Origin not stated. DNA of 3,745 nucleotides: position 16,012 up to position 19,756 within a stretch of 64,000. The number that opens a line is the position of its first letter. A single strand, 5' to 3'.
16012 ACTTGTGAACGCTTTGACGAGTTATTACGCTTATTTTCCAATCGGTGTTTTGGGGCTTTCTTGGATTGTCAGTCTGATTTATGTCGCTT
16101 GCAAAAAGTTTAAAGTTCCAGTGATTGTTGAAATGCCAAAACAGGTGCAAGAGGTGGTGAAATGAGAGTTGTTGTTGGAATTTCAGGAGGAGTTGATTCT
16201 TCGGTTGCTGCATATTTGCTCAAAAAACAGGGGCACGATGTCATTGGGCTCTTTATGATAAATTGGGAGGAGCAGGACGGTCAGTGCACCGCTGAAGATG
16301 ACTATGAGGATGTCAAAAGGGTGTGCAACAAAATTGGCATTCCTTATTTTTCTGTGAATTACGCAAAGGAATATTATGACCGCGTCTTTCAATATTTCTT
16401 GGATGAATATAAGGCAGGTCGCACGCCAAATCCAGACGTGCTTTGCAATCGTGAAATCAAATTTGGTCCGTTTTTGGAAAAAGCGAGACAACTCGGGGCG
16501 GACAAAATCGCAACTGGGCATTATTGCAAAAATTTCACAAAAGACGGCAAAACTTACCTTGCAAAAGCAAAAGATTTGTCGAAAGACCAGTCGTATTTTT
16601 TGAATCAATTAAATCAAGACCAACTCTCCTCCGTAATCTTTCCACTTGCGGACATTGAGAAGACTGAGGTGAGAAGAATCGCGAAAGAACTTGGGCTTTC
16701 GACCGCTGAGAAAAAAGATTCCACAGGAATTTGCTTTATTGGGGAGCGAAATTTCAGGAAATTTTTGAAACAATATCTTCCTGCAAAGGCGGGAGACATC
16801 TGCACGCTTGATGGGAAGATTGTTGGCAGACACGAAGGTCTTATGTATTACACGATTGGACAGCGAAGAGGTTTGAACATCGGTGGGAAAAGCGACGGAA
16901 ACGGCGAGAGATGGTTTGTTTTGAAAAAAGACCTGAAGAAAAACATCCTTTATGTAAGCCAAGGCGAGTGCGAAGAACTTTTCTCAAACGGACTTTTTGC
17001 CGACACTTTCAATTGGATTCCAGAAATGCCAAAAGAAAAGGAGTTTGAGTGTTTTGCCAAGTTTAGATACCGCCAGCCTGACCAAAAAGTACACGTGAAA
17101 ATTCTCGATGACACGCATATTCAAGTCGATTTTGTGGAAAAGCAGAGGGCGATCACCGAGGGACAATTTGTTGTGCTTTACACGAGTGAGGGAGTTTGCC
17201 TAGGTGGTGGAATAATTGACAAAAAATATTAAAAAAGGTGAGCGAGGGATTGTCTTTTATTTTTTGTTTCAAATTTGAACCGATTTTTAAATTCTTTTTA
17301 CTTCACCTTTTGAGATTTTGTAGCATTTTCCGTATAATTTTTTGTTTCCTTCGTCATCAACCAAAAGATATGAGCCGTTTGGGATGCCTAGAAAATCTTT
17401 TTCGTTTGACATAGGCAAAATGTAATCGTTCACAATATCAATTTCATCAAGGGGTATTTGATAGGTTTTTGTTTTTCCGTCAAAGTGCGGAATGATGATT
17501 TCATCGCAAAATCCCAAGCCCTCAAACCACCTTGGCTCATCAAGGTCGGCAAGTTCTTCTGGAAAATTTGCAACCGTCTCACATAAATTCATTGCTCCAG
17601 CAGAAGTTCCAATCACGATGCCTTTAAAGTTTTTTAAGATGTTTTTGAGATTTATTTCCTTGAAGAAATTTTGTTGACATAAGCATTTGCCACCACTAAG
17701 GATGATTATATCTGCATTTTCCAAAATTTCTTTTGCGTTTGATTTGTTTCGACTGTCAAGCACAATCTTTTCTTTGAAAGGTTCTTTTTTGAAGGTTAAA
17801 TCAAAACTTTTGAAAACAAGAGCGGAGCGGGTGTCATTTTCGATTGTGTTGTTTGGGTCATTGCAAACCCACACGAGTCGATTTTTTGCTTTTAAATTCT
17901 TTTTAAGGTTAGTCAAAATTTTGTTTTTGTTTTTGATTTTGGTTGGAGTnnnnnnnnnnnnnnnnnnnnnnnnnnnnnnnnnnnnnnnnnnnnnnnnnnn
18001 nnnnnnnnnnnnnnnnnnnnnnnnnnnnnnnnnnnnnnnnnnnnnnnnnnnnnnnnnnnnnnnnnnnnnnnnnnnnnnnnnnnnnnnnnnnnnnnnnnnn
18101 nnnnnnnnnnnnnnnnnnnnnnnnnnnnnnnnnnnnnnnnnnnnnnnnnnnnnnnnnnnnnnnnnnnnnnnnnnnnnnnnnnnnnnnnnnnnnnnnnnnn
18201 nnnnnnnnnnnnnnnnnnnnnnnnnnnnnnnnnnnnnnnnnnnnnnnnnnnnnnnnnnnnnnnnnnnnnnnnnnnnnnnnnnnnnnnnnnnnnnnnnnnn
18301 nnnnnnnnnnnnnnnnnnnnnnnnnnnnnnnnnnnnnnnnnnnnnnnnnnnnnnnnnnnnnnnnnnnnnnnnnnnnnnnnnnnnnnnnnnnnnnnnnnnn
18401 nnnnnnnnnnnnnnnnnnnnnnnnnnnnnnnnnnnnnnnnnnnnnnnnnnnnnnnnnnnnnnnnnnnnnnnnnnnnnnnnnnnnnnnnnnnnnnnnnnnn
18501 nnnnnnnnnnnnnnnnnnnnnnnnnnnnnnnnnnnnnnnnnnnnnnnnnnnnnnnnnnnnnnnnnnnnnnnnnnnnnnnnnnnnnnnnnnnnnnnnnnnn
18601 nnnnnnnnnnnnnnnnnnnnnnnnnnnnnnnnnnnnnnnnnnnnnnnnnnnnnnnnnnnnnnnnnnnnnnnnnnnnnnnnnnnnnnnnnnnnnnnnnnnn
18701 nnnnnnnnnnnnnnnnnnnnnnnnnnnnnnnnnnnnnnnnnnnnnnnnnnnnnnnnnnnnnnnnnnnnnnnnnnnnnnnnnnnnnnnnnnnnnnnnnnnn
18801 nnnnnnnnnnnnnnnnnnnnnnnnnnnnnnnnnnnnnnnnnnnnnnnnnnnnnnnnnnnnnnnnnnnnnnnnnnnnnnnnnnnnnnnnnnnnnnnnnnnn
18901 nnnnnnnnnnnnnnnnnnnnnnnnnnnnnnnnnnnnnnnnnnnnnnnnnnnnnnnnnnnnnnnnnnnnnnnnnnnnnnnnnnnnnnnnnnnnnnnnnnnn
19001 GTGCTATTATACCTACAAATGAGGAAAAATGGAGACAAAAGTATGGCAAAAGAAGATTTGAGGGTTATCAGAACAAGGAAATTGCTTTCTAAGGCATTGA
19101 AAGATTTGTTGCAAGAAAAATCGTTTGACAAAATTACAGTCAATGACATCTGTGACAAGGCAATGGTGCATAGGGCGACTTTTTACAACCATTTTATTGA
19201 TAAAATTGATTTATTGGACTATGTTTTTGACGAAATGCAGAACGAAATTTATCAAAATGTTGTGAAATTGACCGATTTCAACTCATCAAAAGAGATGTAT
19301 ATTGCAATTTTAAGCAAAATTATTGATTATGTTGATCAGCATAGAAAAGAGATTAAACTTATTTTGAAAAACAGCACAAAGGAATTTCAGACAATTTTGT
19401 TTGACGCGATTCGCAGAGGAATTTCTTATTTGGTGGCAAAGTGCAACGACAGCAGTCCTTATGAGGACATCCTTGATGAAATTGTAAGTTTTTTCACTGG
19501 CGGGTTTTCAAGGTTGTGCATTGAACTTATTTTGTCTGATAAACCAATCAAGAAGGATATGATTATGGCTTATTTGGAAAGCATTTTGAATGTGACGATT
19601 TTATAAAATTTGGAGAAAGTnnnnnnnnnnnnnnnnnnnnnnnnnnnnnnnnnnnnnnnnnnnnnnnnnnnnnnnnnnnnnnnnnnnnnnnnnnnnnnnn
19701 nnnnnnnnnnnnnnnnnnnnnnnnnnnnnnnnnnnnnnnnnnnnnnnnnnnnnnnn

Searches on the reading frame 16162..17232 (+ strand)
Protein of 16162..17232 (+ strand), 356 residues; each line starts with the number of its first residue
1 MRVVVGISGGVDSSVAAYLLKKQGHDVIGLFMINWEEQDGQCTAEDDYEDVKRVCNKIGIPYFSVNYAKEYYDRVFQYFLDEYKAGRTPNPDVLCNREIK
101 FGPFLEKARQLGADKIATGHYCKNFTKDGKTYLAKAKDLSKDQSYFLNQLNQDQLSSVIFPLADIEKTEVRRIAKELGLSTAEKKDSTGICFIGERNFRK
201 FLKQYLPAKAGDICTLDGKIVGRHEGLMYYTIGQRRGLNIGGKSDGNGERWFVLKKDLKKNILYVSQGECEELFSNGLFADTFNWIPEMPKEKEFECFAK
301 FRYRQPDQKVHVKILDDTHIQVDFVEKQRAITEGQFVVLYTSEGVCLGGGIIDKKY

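Call 13: search_protein_families(library=pfam, proteins=[window:16162-17232:+])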
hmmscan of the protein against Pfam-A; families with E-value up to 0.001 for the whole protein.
window:16162-17232:+ (356 aa): 8 families
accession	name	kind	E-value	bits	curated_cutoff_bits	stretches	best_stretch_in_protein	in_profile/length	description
PF03054.22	tRNA_Me_trans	-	1.3e-82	276.8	20.6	1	1-194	1-201/202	tRNA methyl transferase HUP domain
PF20259.3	tRNA_Me_trans_M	-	2.6e-26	91.4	27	1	200-267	2-66/66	tRNA methyl transferase PRC-barrel domain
PF20258.4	tRNA_Me_trans_C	-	5.3e-23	81.6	20.6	1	276-352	2-77/77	Aminomethyltransferase beta-barrel domain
PF02540.23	NAD_synthase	-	2.1e-09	37.3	21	1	2-69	20-83/242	NAD synthase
PF01171.26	ATP_bind_3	-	1.3e-07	31.9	27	1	3-182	2-164/182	PP-loop family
PF06508.19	QueC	-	2.3e-07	31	22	1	3-195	2-187/210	Queuosine biosynthesis protein QueC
PF02568.20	ThiI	-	1.5e-06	28.4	20.5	1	2-38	5-41/197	Thiamine biosynthesis protein (ThiI)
PF00733.27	Asn_synthase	-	1.2e-05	25.6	21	1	4-99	21-114/354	Asparagine synthase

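Call 28: find_encoding_contigs(protein=window:16162-17232:+, flank=4000, max_places=10)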
Protein window:16162-17232:+ (356 aa): 8 contigs read that carry it; 3 places shown.
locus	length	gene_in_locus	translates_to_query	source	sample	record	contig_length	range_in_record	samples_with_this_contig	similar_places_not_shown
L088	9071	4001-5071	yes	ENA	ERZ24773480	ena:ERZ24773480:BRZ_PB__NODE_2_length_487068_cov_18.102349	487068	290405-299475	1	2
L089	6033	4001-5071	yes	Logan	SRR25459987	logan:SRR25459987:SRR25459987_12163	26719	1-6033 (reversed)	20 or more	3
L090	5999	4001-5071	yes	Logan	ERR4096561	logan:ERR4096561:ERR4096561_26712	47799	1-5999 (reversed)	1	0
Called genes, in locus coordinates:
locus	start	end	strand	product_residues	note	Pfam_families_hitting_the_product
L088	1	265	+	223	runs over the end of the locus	PF04079:SMC_ScpB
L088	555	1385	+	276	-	PF02163:Peptidase_M50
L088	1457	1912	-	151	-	-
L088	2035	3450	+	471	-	-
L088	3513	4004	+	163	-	-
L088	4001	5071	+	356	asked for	PF00733:Asn_synthase (weak), PF01171:ATP_bind_3 (weak), PF02540:NAD_synthase, PF02568:ThiI (faint), PF03054:tRNA_Me_trans, PF06508:QueC (weak), PF20259:tRNA_Me_trans_M, PF20258:tRNA_Me_trans_C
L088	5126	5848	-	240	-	PF03575:Peptidase_S51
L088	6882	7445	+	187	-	PF00440:TetR_N, PF14278:TetR_C_8 (weak)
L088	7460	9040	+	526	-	PF01268:FTHFS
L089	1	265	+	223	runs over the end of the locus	PF04079:SMC_ScpB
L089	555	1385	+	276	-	PF02163:Peptidase_M50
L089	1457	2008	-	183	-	-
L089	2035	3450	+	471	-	-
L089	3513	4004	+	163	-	-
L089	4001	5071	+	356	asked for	PF00733:Asn_synthase (weak), PF01171:ATP_bind_3 (weak), PF02540:NAD_synthase, PF02568:ThiI (faint), PF03054:tRNA_Me_trans, PF06508:QueC (weak), PF20259:tRNA_Me_trans_M, PF20258:tRNA_Me_trans_C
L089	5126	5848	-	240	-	PF03575:Peptidase_S51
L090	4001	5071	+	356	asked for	PF00733:Asn_synthase (weak), PF01171:ATP_bind_3 (weak), PF02540:NAD_synthase, PF02568:ThiI (faint), PF03054:tRNA_Me_trans, PF06508:QueC (weak), PF20259:tRNA_Me_trans_M, PF20258:tRNA_Me_trans_C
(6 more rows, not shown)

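Call 32: find_homologous_proteins(query=window:16162-17232:+, max_evalue=1e-100)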
Query window:16162-17232:+ (356 aa): 7812 proteins with E <= 1e-100 among 8000 candidates; the best 120 are listed.
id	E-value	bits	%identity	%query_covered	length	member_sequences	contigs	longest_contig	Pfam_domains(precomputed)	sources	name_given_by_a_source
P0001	4.9e-227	771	92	100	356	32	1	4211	PF00733.28,PF20259.4,PF03054.23,PF06508.20,PF02568.21,PF01171.27,PF20258.5,PF02540.24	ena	-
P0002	4.9e-227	771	92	100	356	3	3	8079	PF20259.4,PF03054.23,PF06508.20,PF02568.21,PF01171.27,PF20258.5,PF02540.24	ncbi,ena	-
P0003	3.2e-226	768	92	100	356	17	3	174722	PF20259.4,PF03054.23,PF06508.20,PF02568.21,PF01171.27,PF20258.5,PF02540.24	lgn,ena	-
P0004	2.1e-221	752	90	100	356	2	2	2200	PF00733.28,PF20259.4,PF03054.23,PF06508.20,PF02568.21,PF01171.27,PF20258.5,PF02540.24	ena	-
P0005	1.2e-220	750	90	100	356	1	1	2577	PF00733.28,PF20259.4,PF03054.23,PF06508.20,PF02568.21,PF01171.27,PF20258.5,PF02540.24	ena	-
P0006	5.0e-220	748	90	100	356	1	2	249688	PF20259.4,PF03054.23,PF06508.20,PF02568.21,PF01171.27,PF20258.5,PF02540.24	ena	-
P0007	1.1e-219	747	89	100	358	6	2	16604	PF20259.4,PF03054.23,PF06508.20,PF02568.21,PF01171.27,PF20258.5,PF02540.24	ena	-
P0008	1.4e-219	746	88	100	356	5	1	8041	PF20259.4,PF03054.23,PF06508.20,PF02568.21,PF01171.27,PF20258.5,PF02540.24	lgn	-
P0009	2.0e-218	743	89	100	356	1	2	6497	PF20259.4,PF03054.23,PF06508.20,PF02568.21,PF01171.27,PF20258.5,PF02540.24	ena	-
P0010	2.1e-218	743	89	100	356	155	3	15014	PF20259.4,PF03054.23,PF06508.20,PF02568.21,PF01171.27,PF20258.5,PF02540.24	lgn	-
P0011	6.2e-218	741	88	100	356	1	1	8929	PF20259.4,PF03054.23,PF06508.20,PF02568.21,PF01171.27,PF20258.5,PF02540.24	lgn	-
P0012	1.1e-217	740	89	100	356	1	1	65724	PF20259.4,PF03054.23,PF06508.20,PF02568.21,PF01171.27,PF20258.5,PF02540.24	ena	-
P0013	2.6e-217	739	88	100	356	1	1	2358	PF20259.4,PF03054.23,PF06508.20,PF02568.21,PF01171.27,PF20258.5,PF02540.24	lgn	-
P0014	5.1e-217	738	89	100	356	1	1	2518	PF20259.4,PF03054.23,PF06508.20,PF02568.21,PF01171.27,PF20258.5,PF02540.24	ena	-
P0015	6.0e-217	738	88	100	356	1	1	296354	PF20259.4,PF03054.23,PF06508.20,PF02568.21,PF01171.27,PF20258.5,PF02540.24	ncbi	-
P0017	1.3e-215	733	87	100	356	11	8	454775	PF20259.4,PF03054.23,PF06508.20,PF02568.21,PF01171.27,PF20258.5,PF02540.24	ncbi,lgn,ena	-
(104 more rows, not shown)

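Call 33: find_encoding_contigs(protein=P0003, flank=5000, max_places=2)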
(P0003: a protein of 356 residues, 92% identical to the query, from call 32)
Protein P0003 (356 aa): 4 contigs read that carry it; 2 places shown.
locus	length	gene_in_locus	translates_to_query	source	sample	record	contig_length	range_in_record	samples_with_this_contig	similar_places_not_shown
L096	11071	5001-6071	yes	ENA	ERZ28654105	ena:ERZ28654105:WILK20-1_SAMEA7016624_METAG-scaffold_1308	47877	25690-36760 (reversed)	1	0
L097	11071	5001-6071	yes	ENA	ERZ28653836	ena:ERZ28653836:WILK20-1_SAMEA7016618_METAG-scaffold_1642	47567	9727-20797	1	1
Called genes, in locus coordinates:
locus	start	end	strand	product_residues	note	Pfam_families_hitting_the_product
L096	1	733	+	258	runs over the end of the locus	PF02616:SMC_ScpA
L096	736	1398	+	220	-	PF04079:SMC_ScpB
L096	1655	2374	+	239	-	PF02163:Peptidase_M50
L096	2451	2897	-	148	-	-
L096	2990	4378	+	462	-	-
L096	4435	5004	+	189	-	-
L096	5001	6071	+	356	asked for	PF01171:ATP_bind_3 (weak), PF02540:NAD_synthase, PF02568:ThiI (faint), PF03054:tRNA_Me_trans, PF06508:QueC (weak), PF20259:tRNA_Me_trans_M, PF20258:tRNA_Me_trans_C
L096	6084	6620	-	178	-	PF12917:YfbR-like (weak), PF13023:HD_3, PF01966:HD (weak)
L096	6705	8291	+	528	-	PF01268:FTHFS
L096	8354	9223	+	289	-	PF02645:DegV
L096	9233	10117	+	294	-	PF11969:DcpS_C, PF01230:HIT, PF00075:RNase_H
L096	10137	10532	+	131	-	-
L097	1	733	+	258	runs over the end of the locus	PF02616:SMC_ScpA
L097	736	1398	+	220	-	PF04079:SMC_ScpB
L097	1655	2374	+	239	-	PF02163:Peptidase_M50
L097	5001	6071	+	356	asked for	PF01171:ATP_bind_3 (weak), PF02540:NAD_synthase, PF02568:ThiI (faint), PF03054:tRNA_Me_trans, PF06508:QueC (weak), PF20259:tRNA_Me_trans_M, PF20258:tRNA_Me_trans_C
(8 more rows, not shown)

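Call 34: find_encoding_contigs(protein=P0006, flank=5000, max_places=2)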
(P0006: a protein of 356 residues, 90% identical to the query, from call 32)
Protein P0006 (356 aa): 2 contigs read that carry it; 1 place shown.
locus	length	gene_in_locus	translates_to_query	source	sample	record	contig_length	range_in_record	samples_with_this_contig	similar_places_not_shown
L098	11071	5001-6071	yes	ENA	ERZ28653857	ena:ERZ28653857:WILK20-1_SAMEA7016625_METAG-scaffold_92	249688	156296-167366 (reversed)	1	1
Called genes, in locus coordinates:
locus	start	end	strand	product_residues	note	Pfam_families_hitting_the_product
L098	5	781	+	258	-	PF02616:SMC_ScpA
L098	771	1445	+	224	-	PF04079:SMC_ScpB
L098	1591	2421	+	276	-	PF02163:Peptidase_M50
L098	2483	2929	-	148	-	-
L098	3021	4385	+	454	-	-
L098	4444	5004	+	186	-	-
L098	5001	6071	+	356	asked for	PF01171:ATP_bind_3 (weak), PF02540:NAD_synthase, PF02568:ThiI (faint), PF03054:tRNA_Me_trans, PF06508:QueC (faint), PF20259:tRNA_Me_trans_M, PF20258:tRNA_Me_trans_C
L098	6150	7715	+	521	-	PF01268:FTHFS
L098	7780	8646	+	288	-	PF02645:DegV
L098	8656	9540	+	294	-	PF11969:DcpS_C, PF01230:HIT, PF00075:RNase_H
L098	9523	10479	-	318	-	-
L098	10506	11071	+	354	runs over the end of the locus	PF01515:PTA_PTB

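Call 35: find_encoding_contigs(protein=P0015, flank=5000, max_places=2)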
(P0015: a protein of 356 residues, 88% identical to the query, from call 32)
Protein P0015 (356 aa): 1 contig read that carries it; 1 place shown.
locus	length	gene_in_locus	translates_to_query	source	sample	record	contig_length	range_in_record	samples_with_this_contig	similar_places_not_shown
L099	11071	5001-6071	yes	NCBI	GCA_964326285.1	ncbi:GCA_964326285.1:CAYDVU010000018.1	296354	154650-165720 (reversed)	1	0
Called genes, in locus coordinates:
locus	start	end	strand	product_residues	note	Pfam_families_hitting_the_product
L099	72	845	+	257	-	PF02616:SMC_ScpA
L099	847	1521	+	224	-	PF04079:SMC_ScpB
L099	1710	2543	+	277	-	PF02163:Peptidase_M50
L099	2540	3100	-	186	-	-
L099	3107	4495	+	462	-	-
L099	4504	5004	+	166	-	-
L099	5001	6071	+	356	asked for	PF01171:ATP_bind_3, PF02540:NAD_synthase (weak), PF02568:ThiI (faint), PF03054:tRNA_Me_trans, PF06508:QueC (weak), PF20259:tRNA_Me_trans_M, PF20258:tRNA_Me_trans_C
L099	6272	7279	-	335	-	PF00535:Glycos_transf_2, PF10111:Glyco_tranf_2_2 (weak), PF00515:TPR_1 (faint), PF07719:TPR_2 (faint), PF13431:TPR_17 (faint), PF13181:TPR_8 (faint)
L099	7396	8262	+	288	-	PF02645:DegV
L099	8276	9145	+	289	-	PF11969:DcpS_C, PF01230:HIT, PF00075:RNase_H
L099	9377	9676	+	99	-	PF05987:DUF898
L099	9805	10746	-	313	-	PF07670:Gate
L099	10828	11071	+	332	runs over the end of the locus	PF01515:PTA_PTB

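Call 36: find_encoding_contigs(protein=P0017, flank=5000, max_places=2)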
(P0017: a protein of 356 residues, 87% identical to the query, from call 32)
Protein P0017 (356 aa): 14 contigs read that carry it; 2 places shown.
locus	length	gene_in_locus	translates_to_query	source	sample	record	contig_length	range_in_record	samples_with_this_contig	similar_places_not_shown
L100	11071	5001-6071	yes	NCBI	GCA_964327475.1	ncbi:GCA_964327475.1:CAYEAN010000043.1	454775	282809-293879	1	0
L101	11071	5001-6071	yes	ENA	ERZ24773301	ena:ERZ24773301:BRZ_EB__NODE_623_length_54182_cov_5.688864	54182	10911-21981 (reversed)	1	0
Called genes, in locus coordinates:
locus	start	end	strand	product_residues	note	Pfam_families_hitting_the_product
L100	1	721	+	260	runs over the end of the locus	PF02616:SMC_ScpA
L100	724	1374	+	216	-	PF04079:SMC_ScpB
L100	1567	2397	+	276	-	PF02163:Peptidase_M50 (weak)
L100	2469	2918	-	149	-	-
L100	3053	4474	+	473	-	PF00211:Guanylate_cyc (weak)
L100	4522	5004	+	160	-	-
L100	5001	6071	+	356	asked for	PF01171:ATP_bind_3 (weak), PF02540:NAD_synthase, PF02568:ThiI (faint), PF03054:tRNA_Me_trans, PF06508:QueC (faint), PF20259:tRNA_Me_trans_M, PF20258:tRNA_Me_trans_C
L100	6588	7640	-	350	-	PF00535:Glycos_transf_2, PF10111:Glyco_tranf_2_2, PF00515:TPR_1 (faint)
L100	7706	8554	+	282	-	PF03747:ADP_ribosyl_GH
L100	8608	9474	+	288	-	PF02645:DegV, PF13684:FakA-like_C (faint)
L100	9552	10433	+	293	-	PF11969:DcpS_C, PF01230:HIT, PF00075:RNase_H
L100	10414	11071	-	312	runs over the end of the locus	PF07670:Gate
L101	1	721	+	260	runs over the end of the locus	PF02616:SMC_ScpA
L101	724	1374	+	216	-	PF04079:SMC_ScpB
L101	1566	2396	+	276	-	PF02163:Peptidase_M50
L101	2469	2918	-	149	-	-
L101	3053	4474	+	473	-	PF00211:Guanylate_cyc (weak)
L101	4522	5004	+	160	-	-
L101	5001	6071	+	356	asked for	PF01171:ATP_bind_3 (weak), PF02540:NAD_synthase, PF02568:ThiI (faint), PF03054:tRNA_Me_trans, PF06508:QueC (faint), PF20259:tRNA_Me_trans_M, PF20258:tRNA_Me_trans_C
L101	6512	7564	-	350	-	PF00535:Glycos_transf_2, PF10111:Glyco_tranf_2_2, PF00515:TPR_1 (faint)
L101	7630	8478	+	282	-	PF03747:ADP_ribosyl_GH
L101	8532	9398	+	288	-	PF02645:DegV, PF13684:FakA-like_C (faint)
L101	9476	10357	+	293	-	PF11969:DcpS_C, PF01230:HIT, PF00075:RNase_H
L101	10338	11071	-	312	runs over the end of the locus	PF07670:Gate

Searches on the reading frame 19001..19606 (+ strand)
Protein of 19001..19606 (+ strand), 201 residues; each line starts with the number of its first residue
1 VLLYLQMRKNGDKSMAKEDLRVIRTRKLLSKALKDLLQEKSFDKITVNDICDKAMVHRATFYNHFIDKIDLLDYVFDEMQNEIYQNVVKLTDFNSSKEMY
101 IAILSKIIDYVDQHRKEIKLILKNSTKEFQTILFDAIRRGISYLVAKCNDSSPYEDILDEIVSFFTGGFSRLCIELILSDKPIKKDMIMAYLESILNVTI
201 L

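Call 13: search_protein_families(library=pfam, proteins=[window:19001-19606:+])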
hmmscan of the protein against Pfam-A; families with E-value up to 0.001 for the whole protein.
window:19001-19606:+ (201 aa): 2 families
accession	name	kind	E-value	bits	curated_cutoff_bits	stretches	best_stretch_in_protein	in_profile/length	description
PF00440.29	TetR_N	-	5.6e-08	32.9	24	1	32-74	4-46/47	Bacterial regulatory proteins, tetR family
PF14278.11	TetR_C_8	-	1.6e-05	25.3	26.1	1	103-197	6-102/103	Transcriptional regulator C-terminal region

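Call 26: find_encoding_contigs(protein=window:19001-19606:+, flank=3000, max_places=10)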
Protein window:19001-19606:+ (201 aa): no gene with exactly this product is on record in the collection.

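Call 29: find_encoding_contigs(protein=window:19043-19606:+, flank=4000, max_places=10)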
Protein window:19043-19606:+ (187 aa): 7 contigs read that carry it; 5 places shown.
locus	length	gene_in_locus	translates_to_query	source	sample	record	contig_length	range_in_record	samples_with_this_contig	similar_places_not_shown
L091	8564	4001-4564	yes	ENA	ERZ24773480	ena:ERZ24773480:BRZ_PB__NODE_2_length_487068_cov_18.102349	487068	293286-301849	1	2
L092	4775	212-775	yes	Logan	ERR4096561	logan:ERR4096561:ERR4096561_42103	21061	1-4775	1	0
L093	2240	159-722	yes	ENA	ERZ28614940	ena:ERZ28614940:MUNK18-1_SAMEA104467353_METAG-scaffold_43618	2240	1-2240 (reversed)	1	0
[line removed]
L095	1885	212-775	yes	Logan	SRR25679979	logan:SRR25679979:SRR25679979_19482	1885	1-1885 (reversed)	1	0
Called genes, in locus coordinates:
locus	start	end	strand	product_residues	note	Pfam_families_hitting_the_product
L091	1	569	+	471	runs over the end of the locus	-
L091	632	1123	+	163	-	-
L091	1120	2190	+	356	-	PF00733:Asn_synthase (weak), PF01171:ATP_bind_3 (weak), PF02540:NAD_synthase, PF02568:ThiI (faint), PF03054:tRNA_Me_trans, PF06508:QueC (weak), PF20259:tRNA_Me_trans_M, PF20258:tRNA_Me_trans_C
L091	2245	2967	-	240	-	PF03575:Peptidase_S51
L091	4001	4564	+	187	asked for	PF00440:TetR_N, PF14278:TetR_C_8 (weak)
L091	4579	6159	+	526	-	PF01268:FTHFS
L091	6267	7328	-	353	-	PF00535:Glycos_transf_2, PF10111:Glyco_tranf_2_2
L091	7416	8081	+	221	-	PF05013:FGase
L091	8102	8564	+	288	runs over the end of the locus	PF02645:DegV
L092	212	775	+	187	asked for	PF00440:TetR_N, PF14278:TetR_C_8 (weak)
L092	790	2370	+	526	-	PF01268:FTHFS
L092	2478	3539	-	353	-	PF00535:Glycos_transf_2, PF10111:Glyco_tranf_2_2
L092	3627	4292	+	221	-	PF05013:FGase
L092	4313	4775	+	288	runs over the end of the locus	PF02645:DegV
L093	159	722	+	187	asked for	PF00440:TetR_N, PF14278:TetR_C_8 (weak)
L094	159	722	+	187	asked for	PF00440:TetR_N, PF14278:TetR_C_8 (weak)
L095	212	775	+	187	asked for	PF00440:TetR_N, PF14278:TetR_C_8 (weak)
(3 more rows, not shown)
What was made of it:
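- Tried and rejected: The TetR look-up with my first start codon failed (call 26) and was repeated with the called start (call 29).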
